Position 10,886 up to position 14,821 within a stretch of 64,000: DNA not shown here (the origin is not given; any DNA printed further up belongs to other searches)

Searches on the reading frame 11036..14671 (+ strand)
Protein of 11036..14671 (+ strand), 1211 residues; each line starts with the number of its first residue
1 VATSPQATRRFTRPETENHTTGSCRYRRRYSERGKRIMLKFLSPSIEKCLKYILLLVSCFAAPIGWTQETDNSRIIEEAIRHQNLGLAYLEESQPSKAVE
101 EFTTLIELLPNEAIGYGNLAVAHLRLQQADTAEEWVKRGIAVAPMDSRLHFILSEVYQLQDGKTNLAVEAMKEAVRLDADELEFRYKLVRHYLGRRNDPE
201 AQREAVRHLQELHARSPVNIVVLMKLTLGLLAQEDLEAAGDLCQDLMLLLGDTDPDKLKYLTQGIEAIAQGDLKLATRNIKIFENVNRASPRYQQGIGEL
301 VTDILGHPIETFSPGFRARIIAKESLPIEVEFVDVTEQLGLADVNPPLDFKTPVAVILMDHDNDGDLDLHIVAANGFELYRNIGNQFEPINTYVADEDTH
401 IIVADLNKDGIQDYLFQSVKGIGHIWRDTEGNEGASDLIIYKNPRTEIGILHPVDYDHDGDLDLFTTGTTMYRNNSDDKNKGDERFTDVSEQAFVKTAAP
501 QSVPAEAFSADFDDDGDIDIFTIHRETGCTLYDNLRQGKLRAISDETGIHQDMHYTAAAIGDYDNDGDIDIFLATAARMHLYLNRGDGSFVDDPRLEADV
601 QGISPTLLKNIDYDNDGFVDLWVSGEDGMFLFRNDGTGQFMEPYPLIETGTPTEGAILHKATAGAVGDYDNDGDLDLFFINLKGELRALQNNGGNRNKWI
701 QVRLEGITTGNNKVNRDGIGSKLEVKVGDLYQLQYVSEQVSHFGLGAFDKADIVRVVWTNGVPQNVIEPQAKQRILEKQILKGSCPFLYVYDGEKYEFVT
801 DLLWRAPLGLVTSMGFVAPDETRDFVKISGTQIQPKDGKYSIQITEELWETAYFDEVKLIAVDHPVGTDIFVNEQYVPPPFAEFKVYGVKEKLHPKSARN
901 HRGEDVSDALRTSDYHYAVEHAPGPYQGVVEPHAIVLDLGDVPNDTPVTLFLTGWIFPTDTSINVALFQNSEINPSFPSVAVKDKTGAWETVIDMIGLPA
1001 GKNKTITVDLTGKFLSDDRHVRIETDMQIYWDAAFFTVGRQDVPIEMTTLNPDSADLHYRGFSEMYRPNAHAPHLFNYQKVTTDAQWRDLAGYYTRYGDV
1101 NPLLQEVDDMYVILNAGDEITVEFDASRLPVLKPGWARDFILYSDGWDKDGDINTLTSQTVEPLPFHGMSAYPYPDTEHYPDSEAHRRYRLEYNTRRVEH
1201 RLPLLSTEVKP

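Call 61: search_protein_families(library=pfam, proteins=[window:11036-14671:+], max_evalue=0.01)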
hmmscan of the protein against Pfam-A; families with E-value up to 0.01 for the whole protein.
window:11036-14671:+ (1211 aa): 11 families
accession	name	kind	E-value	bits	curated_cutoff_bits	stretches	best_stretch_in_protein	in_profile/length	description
PF13517.12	FG-GAP_3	-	7.9e-31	106.9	26.9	6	612-678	1-60/61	FG-GAP-like repeat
PF14559.12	TPR_19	-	5.6e-10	39.8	25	1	90-150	2-62/68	Tetratricopeptide repeat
PF23914.1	TPR_CcmH_CycH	-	2.5e-08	34.4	42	1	159-255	61-156/158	Cytochrome c-type biogenesis protein H TPR domain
PF07719.23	TPR_2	-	1.7e-06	28.1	27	0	82-111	4-33/34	Tetratricopeptide repeat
PF13432.12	TPR_16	-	6.8e-06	26.9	32.7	1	85-139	3-57/65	Tetratricopeptide repeat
PF13181.12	TPR_8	-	1.3e-05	25.4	25.7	0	148-180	2-33/34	Tetratricopeptide repeat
PF07593.17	UnbV_ASPIC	-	3.1e-05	24.2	23.4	1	736-775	28-67/68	ASPIC and UnbV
PF13414.12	TPR_11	-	9.3e-05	22.5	26.8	0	86-126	1-41/42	TPR repeat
PF13431.12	TPR_17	-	0.00027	21.4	24.4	0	102-134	2-34/34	Tetratricopeptide repeat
PF00515.34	TPR_1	-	0.00034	20.7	27.8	0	82-111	4-33/34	Tetratricopeptide repeat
PF13424.12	TPR_12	-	0.007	17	30.1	0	113-177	3-74/77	Tetratricopeptide repeat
